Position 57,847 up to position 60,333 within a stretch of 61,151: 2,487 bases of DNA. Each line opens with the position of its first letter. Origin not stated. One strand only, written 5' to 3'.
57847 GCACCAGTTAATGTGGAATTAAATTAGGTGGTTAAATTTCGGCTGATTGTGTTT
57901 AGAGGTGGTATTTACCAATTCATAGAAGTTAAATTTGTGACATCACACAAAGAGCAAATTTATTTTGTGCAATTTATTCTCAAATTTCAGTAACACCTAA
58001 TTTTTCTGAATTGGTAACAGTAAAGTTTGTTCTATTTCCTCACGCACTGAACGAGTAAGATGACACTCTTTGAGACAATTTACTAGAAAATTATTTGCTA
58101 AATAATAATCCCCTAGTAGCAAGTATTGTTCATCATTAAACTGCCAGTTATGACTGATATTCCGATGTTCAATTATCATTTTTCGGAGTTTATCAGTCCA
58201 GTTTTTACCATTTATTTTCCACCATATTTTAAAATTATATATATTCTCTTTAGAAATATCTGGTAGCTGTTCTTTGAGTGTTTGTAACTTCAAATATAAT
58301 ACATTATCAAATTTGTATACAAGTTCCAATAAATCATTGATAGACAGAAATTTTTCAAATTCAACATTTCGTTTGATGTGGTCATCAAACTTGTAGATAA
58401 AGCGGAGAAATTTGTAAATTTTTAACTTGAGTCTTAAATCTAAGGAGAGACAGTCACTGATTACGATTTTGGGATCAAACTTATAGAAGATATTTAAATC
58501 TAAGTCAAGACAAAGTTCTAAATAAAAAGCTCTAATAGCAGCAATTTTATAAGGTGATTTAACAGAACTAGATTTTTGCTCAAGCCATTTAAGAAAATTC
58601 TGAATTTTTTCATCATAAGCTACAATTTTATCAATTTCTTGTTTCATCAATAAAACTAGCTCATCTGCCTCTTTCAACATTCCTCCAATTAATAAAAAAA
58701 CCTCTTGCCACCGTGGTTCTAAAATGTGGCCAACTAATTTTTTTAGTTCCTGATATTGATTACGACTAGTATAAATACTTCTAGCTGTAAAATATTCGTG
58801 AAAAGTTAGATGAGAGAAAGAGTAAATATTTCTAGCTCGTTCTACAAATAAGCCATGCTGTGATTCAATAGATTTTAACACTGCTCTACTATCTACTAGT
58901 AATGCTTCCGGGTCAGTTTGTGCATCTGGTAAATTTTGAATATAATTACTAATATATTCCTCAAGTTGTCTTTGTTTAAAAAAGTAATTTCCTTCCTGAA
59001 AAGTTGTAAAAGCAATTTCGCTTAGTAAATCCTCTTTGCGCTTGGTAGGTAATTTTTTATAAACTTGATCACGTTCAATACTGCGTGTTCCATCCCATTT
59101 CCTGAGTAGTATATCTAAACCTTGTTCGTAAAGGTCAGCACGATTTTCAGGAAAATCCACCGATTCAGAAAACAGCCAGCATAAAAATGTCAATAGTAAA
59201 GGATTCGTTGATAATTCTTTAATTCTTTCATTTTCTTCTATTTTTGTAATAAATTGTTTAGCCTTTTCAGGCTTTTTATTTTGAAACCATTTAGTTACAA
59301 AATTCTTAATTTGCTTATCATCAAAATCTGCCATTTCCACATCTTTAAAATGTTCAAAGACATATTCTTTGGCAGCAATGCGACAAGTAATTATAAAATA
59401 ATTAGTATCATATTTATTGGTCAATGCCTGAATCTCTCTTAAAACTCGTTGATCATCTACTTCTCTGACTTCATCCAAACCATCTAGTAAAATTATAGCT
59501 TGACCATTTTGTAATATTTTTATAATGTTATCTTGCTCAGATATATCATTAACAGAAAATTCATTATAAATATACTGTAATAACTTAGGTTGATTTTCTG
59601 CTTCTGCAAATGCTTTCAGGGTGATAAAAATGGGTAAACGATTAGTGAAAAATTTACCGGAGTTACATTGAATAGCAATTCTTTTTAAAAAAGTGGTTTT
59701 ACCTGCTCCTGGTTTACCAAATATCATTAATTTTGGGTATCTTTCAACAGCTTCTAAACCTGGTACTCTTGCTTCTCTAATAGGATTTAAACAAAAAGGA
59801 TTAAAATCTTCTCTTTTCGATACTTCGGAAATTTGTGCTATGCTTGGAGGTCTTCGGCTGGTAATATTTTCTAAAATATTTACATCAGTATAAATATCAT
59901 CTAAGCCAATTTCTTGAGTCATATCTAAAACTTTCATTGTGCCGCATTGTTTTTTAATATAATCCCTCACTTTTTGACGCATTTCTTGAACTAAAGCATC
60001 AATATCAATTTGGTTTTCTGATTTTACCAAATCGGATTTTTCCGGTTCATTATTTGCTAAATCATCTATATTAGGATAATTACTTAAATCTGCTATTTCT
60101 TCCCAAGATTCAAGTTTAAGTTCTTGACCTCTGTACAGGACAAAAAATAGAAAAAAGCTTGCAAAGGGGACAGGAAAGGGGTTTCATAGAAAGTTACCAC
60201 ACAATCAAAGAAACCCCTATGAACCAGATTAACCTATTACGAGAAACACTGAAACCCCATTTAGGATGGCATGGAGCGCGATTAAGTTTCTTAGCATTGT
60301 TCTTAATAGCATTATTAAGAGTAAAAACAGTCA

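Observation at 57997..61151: NACHT (STAND) NTPase gene apparently decapitated by an IS4-family insertion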

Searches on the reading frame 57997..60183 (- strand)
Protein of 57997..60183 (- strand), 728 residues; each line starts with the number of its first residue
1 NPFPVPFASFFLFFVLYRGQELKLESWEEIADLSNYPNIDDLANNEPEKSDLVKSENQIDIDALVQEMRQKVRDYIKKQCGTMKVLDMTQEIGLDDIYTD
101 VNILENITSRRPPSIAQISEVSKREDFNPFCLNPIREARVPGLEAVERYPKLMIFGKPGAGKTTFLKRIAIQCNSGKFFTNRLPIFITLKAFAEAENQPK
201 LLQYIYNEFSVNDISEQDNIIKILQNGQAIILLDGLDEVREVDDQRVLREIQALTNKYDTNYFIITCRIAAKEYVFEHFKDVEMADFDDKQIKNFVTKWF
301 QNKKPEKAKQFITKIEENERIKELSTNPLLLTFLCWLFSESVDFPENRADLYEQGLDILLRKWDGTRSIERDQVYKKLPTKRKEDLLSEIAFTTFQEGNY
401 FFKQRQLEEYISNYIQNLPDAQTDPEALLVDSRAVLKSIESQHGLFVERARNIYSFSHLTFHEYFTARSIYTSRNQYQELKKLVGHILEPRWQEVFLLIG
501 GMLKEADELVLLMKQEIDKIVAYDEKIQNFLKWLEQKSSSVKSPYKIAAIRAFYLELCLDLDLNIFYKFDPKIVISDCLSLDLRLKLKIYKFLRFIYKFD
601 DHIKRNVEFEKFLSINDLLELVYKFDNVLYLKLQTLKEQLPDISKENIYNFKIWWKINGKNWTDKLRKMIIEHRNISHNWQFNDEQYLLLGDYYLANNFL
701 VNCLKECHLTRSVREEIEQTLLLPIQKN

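Call 6: search_protein_families(library=pfam, proteins=[window:57997-60183:-], max_evalue=0.01)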
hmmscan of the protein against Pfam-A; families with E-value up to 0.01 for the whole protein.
window:57997-60183:- (728 aa): 7 families
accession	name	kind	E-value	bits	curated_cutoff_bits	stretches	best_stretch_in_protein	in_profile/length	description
PF22727.1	NCH2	-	2.3e-31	108.2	27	1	632-724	4-96/96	NACHT C-terminal Helical domain 2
PF05729.18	NACHT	-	3.6e-17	63.1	26.7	1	153-302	4-166/167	NACHT domain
PF20720.3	nSTAND3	-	4.1e-07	30.2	27.2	1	144-311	12-149/155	Novel STAND NTPase 3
PF24883.2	NPHP3_N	-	5.8e-05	23.8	24.8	0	153-268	26-164/164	Nephrocystin 3, N-terminal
PF00004.35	AAA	-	0.00042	21.2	21.2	1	153-260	2-97/131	ATPase family associated with various cellular activities (AAA)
PF13401.12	AAA_22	-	0.00049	20.9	27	1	152-261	8-117/130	AAA domain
PF13479.12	AAA_24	-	0.0045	17.3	27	0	150-169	3-22/195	AAA domain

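Call 7: search_protein_families(library=padloc, proteins=[window:57997-60183:-], max_evalue=0.01)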
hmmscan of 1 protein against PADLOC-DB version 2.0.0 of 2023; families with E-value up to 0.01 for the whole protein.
window:57997-60183:- (728 aa): 4 families
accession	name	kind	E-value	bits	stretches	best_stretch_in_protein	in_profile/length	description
PDLC05051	PDC-S60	-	2.3e-16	57.1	1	152-471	391-698/1027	-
PDLC04140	mad8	-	0.0017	15.9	1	150-173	28-51/314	mads_8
PDLC02196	IetA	-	0.0031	15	1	146-174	119-147/374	-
PDLC02195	IetA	-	0.0054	14.1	0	147-174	135-162/395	-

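Call 8: find_homologous_proteins(query=window:57997-60183:-, max_evalue=1e-10)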
Query window:57997-60183:- (728 aa): 6216 proteins with E <= 1e-10 among 8000 candidates; the best 120 are listed.
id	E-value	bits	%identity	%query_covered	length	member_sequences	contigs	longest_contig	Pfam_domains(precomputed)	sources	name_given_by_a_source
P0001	0.0e+0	1519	100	93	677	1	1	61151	PF05729.19,PF22727.2,PF20720.4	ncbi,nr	ncbi:MAG TPA: NACHT domain-containing NTPase [Nostocaceae cyanobacterium]|nr:NACHT domain-containing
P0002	0.0e+0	1026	68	97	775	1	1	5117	PF05729.19,PF22727.2,PF20720.4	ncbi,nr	ncbi:MAG TPA: NACHT domain-containing NTPase [Nostocaceae cyanobacterium]|nr:NACHT domain-containing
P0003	6.7e-253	859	56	99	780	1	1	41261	PF05729.19,PF22727.2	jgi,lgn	jgi:predicted NACHT family NTPase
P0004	4.5e-245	834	58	91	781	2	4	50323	PF05729.19,PF13401.13,PF22727.2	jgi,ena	jgi:predicted NACHT family NTPase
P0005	6.1e-244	830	66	68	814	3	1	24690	PF05729.19,PF22727.2,PF20720.4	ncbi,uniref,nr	ncbi:NACHT domain-containing NTPase [Nostoc parmelioides FACHB-3921]|uniref:NACHT domain-containing 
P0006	4.2e-240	817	57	92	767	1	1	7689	PF05729.19,PF22727.2,PF20720.4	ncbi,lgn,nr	ncbi:MAG: NACHT domain-containing NTPase [Nostoc sp. ChiQUE01a]|nr:NACHT domain-containing NTPase [N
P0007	3.9e-239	814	62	75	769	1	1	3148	PF05729.19,PF22727.2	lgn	-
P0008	2.4e-238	811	58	91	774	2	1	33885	PF05729.19,PF22727.2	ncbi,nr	ncbi:NACHT domain-containing NTPase [Nostoc sp. FACHB-190]|nr:NACHT domain-containing NTPase [Nostoc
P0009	5.8e-238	810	63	73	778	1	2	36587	PF05729.19,PF22727.2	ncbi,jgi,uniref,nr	ncbi:MAG: NACHT domain-containing NTPase [Mojavia pulchra JT2-VF2]|jgi:predicted NACHT family NTPase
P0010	2.2e-237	808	-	-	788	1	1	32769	PF05729.19,PF22727.2,PF20720.4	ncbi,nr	ncbi:NACHT domain-containing NTPase [Desmonostoc muscorum LEGE 12446]|nr:NACHT domain-containing NTP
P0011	1.1e-235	802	54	92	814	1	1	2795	PF05729.19,PF13401.13,PF22727.2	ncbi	-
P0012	7.2e-235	800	60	75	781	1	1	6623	PF05729.19,PF22727.2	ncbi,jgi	jgi:predicted NACHT family NTPase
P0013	1.0e-234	799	57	91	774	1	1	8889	PF05729.19,PF22727.2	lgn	-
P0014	1.9e-233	795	56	97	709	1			PF05729.19,PF22727.2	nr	nr:NACHT domain-containing NTPase [Nostoc sp. ChiQUE02] MDZ8232713.1 NACHT domain-containing NTPase 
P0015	2.4e-233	795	55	91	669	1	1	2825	PF05729.19,PF13401.13,PF22727.2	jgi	-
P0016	1.3e-232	792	55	91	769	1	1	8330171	PF05729.19,PF22727.2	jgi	jgi:predicted NACHT family NTPase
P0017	1.5e-232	792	56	92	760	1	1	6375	PF05729.19,PF22727.2,PF20720.4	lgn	-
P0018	1.6e-232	792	55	92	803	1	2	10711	PF05729.19,PF22727.2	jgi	jgi:predicted NACHT family NTPase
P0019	4.4e-232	791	54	94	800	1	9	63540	PF05729.19,PF22727.2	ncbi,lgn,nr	ncbi:NACHT domain-containing NTPase [Calothrix membranacea FACHB-236]|nr:NACHT domain-containing NTP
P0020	1.3e-231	789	56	97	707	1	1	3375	PF05729.19,PF22727.2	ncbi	-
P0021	7.0e-231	787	54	92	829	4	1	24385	PF05729.19,PF22727.2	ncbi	-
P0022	2.7e-230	785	54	91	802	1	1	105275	PF05729.19,PF22727.2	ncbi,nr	ncbi:NACHT domain-containing NTPase [Nostoc linckia FACHB-104]|nr:NACHT domain-containing NTPase [No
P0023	4.0e-230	784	52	97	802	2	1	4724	PF05729.19,PF13401.13,PF22727.2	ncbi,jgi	jgi:predicted NACHT family NTPase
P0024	4.8e-230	784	52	95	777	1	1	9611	PF05729.19,PF22727.2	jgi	jgi:predicted NACHT family NTPase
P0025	1.6e-229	782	54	94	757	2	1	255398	PF05729.19,PF22727.2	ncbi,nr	ncbi:MAG TPA: NACHT domain-containing NTPase [Trichormus sp. M33_DOE_039]|nr:NACHT domain-containing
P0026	1.9e-229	782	54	97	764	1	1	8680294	PF05729.19,PF13401.13,PF22727.2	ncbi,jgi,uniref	ncbi:NACHT domain-containing NTPase [Nostoc sp. DSM 114161]|jgi:predicted NACHT family NTPase|uniref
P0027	1.5e-228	779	55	91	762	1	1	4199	PF05729.19,PF13401.13,PF22727.2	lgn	-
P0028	1.1e-227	776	56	92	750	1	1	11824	PF05729.19,PF22727.2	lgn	-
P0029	1.1e-227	776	54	92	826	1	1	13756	PF05729.19,PF22727.2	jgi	jgi:predicted NACHT family NTPase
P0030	2.6e-226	772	53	97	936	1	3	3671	PF24883.3,PF05729.19,PF22727.2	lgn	-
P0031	2.4e-223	762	53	96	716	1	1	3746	PF05729.19,PF22727.2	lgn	-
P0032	9.5e-223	760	50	97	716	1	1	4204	PF24883.3,PF05729.19,PF13238.13,PF22727.2,PF20720.4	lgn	-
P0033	2.3e-219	749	53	93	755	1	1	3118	PF05729.19,PF22727.2,PF20720.4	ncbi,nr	ncbi:MAG: NACHT domain-containing NTPase [Symploca sp. SIO1B1]|nr:NACHT domain-containing NTPase [Sy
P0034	4.2e-219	748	51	97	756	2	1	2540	PF05729.19,PF22727.2,PF13443.13,PF20720.4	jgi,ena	jgi:predicted NACHT family NTPase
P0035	7.7e-219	747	51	97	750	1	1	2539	PF05729.19,PF22727.2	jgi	jgi:predicted NACHT family NTPase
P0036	1.3e-218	746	58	70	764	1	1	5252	PF05729.19,PF22727.2,PF20720.4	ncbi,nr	ncbi:MAG: NACHT domain-containing NTPase [Symploca sp. SIO2D2]|nr:NACHT domain-containing NTPase [Sy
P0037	2.8e-218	745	53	92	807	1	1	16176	PF05729.19,PF22727.2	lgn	-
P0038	4.5e-218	744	53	91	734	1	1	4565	PF05729.19,PF22727.2,PF13443.13,PF20720.4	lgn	-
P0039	4.6e-218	744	54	92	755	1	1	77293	PF24883.3,PF05729.19,PF22727.2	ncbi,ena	-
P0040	1.1e-217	743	53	93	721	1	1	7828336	PF24883.3,PF05729.19,PF13401.13,PF22727.2,PF20720.4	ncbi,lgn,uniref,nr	ncbi:NACHT domain-containing NTPase [Nostoc sp. C052]|uniref:NACHT domain-containing protein n=1 Tax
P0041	1.7e-217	742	58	70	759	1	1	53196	PF24883.3,PF05729.19,PF22727.2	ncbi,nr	ncbi:MAG: NACHT domain-containing NTPase [Symploca sp. SIO2E6]|nr:NACHT domain-containing NTPase [Sy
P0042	2.0e-217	742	53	91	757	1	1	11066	PF05729.19,PF22727.2,PF20720.4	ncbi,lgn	-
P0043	2.0e-217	742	53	92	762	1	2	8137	PF05729.19,PF22727.2,PF20720.4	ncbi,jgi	jgi:predicted NACHT family NTPase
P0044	5.6e-217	741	53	92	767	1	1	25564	PF05729.19,PF13238.13,PF22727.2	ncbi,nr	ncbi:MAG: NACHT domain-containing NTPase [Symploca sp. SIO1B1]|nr:NACHT domain-containing NTPase [Sy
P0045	1.3e-216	739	50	99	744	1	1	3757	PF05729.19,PF22727.2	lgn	-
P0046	6.2e-216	737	53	92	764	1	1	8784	PF05729.19,PF22727.2,PF20720.4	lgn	-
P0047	2.4e-215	735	52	92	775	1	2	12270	PF05729.19,PF22727.2,PF20720.4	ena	-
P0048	6.2e-215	734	52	96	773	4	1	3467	PF05729.19,PF22727.2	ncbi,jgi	jgi:predicted NACHT family NTPase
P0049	9.4e-215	733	50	96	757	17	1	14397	PF24883.3,PF05729.19,PF22727.2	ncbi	ncbi:MAG TPA: NACHT domain-containing NTPase [Coleofasciculaceae cyanobacterium]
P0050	9.7e-215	733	53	92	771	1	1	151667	PF05729.19,PF22727.2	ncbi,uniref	ncbi:MAG: NACHT domain-containing NTPase [Coleofasciculus sp. A1-SPW-01]|uniref:NACHT C-terminal hel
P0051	1.0e-214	733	56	74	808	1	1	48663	PF05729.19,PF22727.2,PF20720.4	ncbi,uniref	ncbi:NACHT domain-containing protein [Floridanema evergladense]|uniref:NACHT domain-containing NTPas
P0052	1.2e-214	733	53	92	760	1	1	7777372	PF05729.19,PF22727.2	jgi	jgi:predicted NACHT family NTPase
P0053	1.6e-214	733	51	92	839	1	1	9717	PF05729.19,PF22727.2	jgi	jgi:predicted NACHT family NTPase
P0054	2.3e-214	732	54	73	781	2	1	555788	PF05729.19,PF22727.2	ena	-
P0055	2.6e-214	732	51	96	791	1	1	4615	PF05729.19,PF22727.2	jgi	jgi:predicted NACHT family NTPase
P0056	3.2e-214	732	-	-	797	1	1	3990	PF05729.19,PF22727.2,PF20720.4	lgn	-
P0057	5.0e-214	731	51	97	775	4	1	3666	PF24883.3,PF05729.19,PF13401.13,PF22727.2,PF20720.4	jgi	jgi:predicted NACHT family NTPase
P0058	5.1e-214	731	53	92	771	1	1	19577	PF05729.19,PF13238.13,PF22727.2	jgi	-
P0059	5.3e-214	731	51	92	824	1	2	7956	PF05729.19,PF22727.2,PF20720.4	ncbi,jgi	jgi:predicted NACHT family NTPase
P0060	5.5e-214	731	53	92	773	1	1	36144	PF05729.19,PF13401.13,PF22727.2,PF20720.4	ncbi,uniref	ncbi:NACHT domain-containing NTPase [Trichocoleus sp. DQ-U1]|uniref:NACHT domain-containing protein 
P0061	6.7e-214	730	53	92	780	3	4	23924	PF05729.19,PF22727.2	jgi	-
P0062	8.2e-214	730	49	97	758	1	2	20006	PF05729.19,PF13401.13,PF22727.2,PF20720.4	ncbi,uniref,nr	ncbi:NACHT domain-containing NTPase [Coleofasciculus sp. FACHB-SPT36]|uniref:NACHT domain-containing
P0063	1.2e-213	730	53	91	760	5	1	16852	PF05729.19,PF22727.2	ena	-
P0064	1.4e-213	729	50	96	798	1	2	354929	PF05729.19,PF22727.2,PF13443.13,PF20720.4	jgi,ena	jgi:predicted NACHT family NTPase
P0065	1.7e-213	729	52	94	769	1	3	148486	PF05729.19,PF22727.2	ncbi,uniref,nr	ncbi:NACHT domain-containing NTPase [Funiculus sociatus GB2-A5]|uniref:NACHT domain-containing NTPas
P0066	1.7e-213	729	55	73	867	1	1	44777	PF24883.3,PF05729.19,PF22727.2,PF20720.4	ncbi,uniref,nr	ncbi:NACHT domain-containing protein [Nostoc sp. 'Peltigera membranacea cyanobiont' N6]|uniref:NACHT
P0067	1.9e-213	729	52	96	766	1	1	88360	PF05729.19,PF13401.13,PF13238.13,PF22727.2,PF20720.4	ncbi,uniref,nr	ncbi:NACHT domain-containing NTPase [Trichocoleus sp. FACHB-90]|uniref:NACHT domain-containing prote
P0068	2.2e-213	729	-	-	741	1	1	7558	PF05729.19,PF22727.2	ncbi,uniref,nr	ncbi:NACHT domain-containing NTPase [Leptothoe sp. PORK10 BA2]|uniref:NACHT domain-containing NTPase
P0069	2.5e-213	729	57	70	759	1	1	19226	PF05729.19,PF22727.2,PF20720.4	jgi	jgi:predicted NACHT family NTPase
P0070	2.5e-213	729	52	92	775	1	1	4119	PF05729.19,PF22727.2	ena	-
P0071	3.4e-213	728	52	92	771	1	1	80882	PF05729.19,PF22727.2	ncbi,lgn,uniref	ncbi:MAG: NACHT domain-containing NTPase [Coleofasciculus chthonoplastes F3-SA18-01]|uniref:NACHT do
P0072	3.8e-213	728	49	98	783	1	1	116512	PF24883.3,PF01381.29,PF05729.19,PF00004.36,PF13401.13,PF22727.2,PF20720.4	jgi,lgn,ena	jgi:predicted NACHT family NTPase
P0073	4.0e-213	728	53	90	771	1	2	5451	PF05729.19,PF22727.2,PF20720.4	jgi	jgi:predicted NACHT family NTPase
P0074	4.5e-213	728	51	98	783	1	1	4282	PF05729.19,PF22727.2,PF20720.4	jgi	-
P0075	5.3e-213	728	50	97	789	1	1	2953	PF24883.3,PF05729.19,PF22727.2,PF20720.4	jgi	jgi:predicted NACHT family NTPase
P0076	5.7e-213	727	53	92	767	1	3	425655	PF05729.19,PF22727.2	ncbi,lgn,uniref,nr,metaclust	ncbi:NACHT domain family [Coleofasciculus chthonoplastes PCC 7420]|uniref:NACHT domain family n=1 Ta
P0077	6.6e-213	727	52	91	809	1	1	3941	PF05729.19,PF22727.2,PF20720.4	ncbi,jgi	jgi:predicted NACHT family NTPase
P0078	8.7e-213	727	52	92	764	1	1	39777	PF05729.19,PF22727.2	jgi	jgi:predicted NACHT family NTPase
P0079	1.2e-212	726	52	91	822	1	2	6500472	PF01582.26,PF05729.19,PF13676.12,PF22727.2,PF20720.4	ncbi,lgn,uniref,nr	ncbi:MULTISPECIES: NACHT C-terminal helical domain 2-containing protein [Leptolyngbya]|uniref:NACHT 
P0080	1.3e-212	726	51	93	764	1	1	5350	PF05729.19,PF22727.2,PF20720.4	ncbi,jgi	jgi:predicted NACHT family NTPase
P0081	1.4e-212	726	51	96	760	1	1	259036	PF05729.19,PF13401.13,PF22727.2,PF20720.4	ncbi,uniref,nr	ncbi:NACHT domain-containing NTPase [Coleofasciculus sp. FACHB-129]|uniref:NACHT domain-containing p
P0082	2.7e-212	725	58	70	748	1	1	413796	PF05729.19,PF22727.2,PF20720.4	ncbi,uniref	ncbi:NACHT domain-containing NTPase [Nostoc sp.]|uniref:NACHT domain-containing NTPase n=1 Tax=Nosto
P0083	2.8e-212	725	50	97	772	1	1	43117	PF01381.29,PF05729.19,PF13401.13,PF22727.2,PF13443.13,PF20720.4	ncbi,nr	ncbi:NACHT domain-containing NTPase [Cyanobacteria bacterium FACHB-472]|nr:NACHT domain-containing N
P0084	3.1e-212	725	57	71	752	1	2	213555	PF05729.19,PF22727.2,PF20720.4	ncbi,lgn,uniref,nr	ncbi:NACHT domain-containing NTPase [Nostoc sp. ChiQUE01b]|uniref:NACHT domain-containing NTPase n=1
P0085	3.2e-212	725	61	66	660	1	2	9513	PF05729.19,PF13401.13,PF22727.2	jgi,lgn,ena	-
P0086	3.2e-212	725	58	70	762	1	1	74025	PF05729.19,PF22727.2,PF20720.4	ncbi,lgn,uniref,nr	ncbi:hypothetical protein A6769_28390 [Nostoc punctiforme NIES-2108]|uniref:Signal transduction prot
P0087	3.4e-212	725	51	93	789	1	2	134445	PF05729.19,PF22727.2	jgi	jgi:predicted NACHT family NTPase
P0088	3.7e-212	725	52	92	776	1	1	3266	PF05729.19,PF13238.13,PF22727.2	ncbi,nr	ncbi:MAG: NACHT domain-containing NTPase [Symploca sp. SIO2D2]|nr:NACHT domain-containing NTPase [Sy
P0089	5.1e-212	724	57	70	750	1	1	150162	PF05729.19,PF22727.2,PF20720.4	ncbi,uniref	ncbi:MAG: NACHT domain-containing NTPase [Nostoc sp.]|uniref:NACHT domain-containing NTPase n=1 Tax=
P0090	1.1e-211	723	50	96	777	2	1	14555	PF05729.19,PF22727.2,PF20720.4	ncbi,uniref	ncbi:NACHT domain-containing protein [Almyronema epifaneia]|uniref:NACHT domain-containing protein n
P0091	1.4e-211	723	51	97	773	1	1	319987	PF24883.3,PF05729.19,PF13401.13,PF22727.2,PF20720.4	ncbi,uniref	ncbi:NACHT domain-containing protein [Coleofasciculus sp. H7-2]|uniref:NACHT domain-containing prote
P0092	2.5e-211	722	49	97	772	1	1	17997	PF01381.29,PF05729.19,PF22727.2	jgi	jgi:predicted NACHT family NTPase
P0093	2.8e-211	722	52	93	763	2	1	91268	PF24883.3,PF05729.19,PF22727.2,PF20720.4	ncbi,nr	ncbi:MAG: NACHT domain-containing NTPase [Symploca sp. SIO1B1]|nr:NACHT domain-containing NTPase [Sy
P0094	3.1e-211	722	51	96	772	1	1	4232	PF05729.19,PF22727.2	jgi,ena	-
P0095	3.2e-211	722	51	96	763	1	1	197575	PF05729.19,PF13401.13,PF22727.2,PF20720.4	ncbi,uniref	ncbi:NACHT domain-containing NTPase [Trichocoleus sp. Lan]|uniref:NACHT domain-containing NTPase n=1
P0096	4.0e-211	721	57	71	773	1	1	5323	PF24883.3,PF05729.19,PF22727.2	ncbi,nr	ncbi:MAG: NACHT domain-containing NTPase [Symploca sp. SIO2D2]|nr:NACHT domain-containing NTPase [Sy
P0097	4.5e-211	721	52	95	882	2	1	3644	PF24883.3,PF05729.19,PF22727.2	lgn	-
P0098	4.7e-211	721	50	96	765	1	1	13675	PF01381.29,PF05729.19,PF22727.2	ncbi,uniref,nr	ncbi:NACHT domain-containing NTPase [Trichocoleus sp. FACHB-262]|uniref:NACHT domain-containing prot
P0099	5.1e-211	721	49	97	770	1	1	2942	PF05729.19,PF22727.2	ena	-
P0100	5.6e-211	721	51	95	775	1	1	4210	PF05729.19,PF22727.2,PF20720.4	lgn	-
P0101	5.6e-211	721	48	98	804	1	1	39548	PF05729.19,PF22727.2,PF20720.4,PF00931.29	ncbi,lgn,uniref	ncbi:MAG: NACHT domain-containing NTPase [Nostoc sp.]|uniref:NACHT domain-containing NTPase n=1 Tax=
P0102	5.8e-211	721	56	70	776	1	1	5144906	PF05729.19,PF22727.2,PF20720.4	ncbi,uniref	ncbi:NACHT domain-containing NTPase [Okeanomitos corallinicola TIOX110]|uniref:NACHT domain-containi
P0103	6.8e-211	721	53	91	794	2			PF05729.19,PF22727.2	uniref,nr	uniref:NACHT domain-containing protein n=1 Tax=Okeania sp. SIO2F4 TaxID=2607790 RepID=UPI0025DCB471|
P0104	9.6e-211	720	50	96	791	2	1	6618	PF05729.19,PF22727.2,PF20720.4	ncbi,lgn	-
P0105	9.9e-211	720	49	96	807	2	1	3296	PF05729.19,PF22727.2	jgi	jgi:predicted NACHT family NTPase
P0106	1.4e-210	720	49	97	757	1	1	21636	PF05729.19,PF22727.2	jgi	jgi:predicted NACHT family NTPase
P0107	2.2e-210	719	51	96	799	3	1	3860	PF05729.19,PF22727.2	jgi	jgi:predicted NACHT family NTPase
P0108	2.8e-210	719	49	94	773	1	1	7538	PF05729.19,PF22727.2,PF20720.4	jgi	jgi:predicted NACHT family NTPase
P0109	2.9e-210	718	52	93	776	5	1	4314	PF05729.19,PF22727.2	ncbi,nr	ncbi:MAG: NACHT domain-containing NTPase [Symploca sp. SIO1B1]|nr:NACHT domain-containing NTPase [Sy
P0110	3.1e-210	718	51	92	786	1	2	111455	PF05729.19,PF00004.36,PF22727.2,PF20720.4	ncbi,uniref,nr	ncbi:NACHT domain-containing NTPase [Trichocoleus sp. ST-U3]|uniref:NACHT domain-containing protein 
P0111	3.6e-210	718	52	94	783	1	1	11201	PF24883.3,PF05729.19,PF13401.13,PF22727.2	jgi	jgi:predicted NACHT family NTPase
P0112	5.5e-210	718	55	69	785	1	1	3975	PF05729.19,PF22727.2,PF20720.4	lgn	-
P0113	5.5e-210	718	52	94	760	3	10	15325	PF05729.19,PF22727.2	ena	-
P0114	5.8e-210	717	49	97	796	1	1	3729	PF05729.19,PF22727.2,PF20720.4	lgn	-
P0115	5.9e-210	717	51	97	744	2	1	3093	PF05729.19,PF22727.2,PF20720.4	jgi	jgi:predicted NACHT family NTPase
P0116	7.4e-210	717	52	93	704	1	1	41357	PF05729.19,PF22727.2,PF20720.4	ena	-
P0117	8.1e-210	717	52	93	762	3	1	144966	PF05729.19,PF22727.2,PF20720.4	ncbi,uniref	ncbi:NACHT domain-containing NTPase [Nostoc sp.]|uniref:NACHT domain-containing NTPase n=1 Tax=Nosto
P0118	8.5e-210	717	50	95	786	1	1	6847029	PF05729.19,PF22727.2,PF20720.4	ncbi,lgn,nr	ncbi:NACHT domain family protein [Cylindrospermum sp. NIES-4074]|nr:NACHT domain family protein [Cyl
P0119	1.1e-209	717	57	68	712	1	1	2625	PF00196.26,PF05729.19,PF22727.2,PF20720.4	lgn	-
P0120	1.4e-209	716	53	92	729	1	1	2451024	PF05729.19,PF22727.2,PF20720.4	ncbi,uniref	ncbi:NACHT domain-containing NTPase [Nostoc punctiforme UO1]|uniref:NACHT domain-containing NTPase n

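Call 10: find_encoding_contigs(protein=P0001, flank=3000, max_places=3)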
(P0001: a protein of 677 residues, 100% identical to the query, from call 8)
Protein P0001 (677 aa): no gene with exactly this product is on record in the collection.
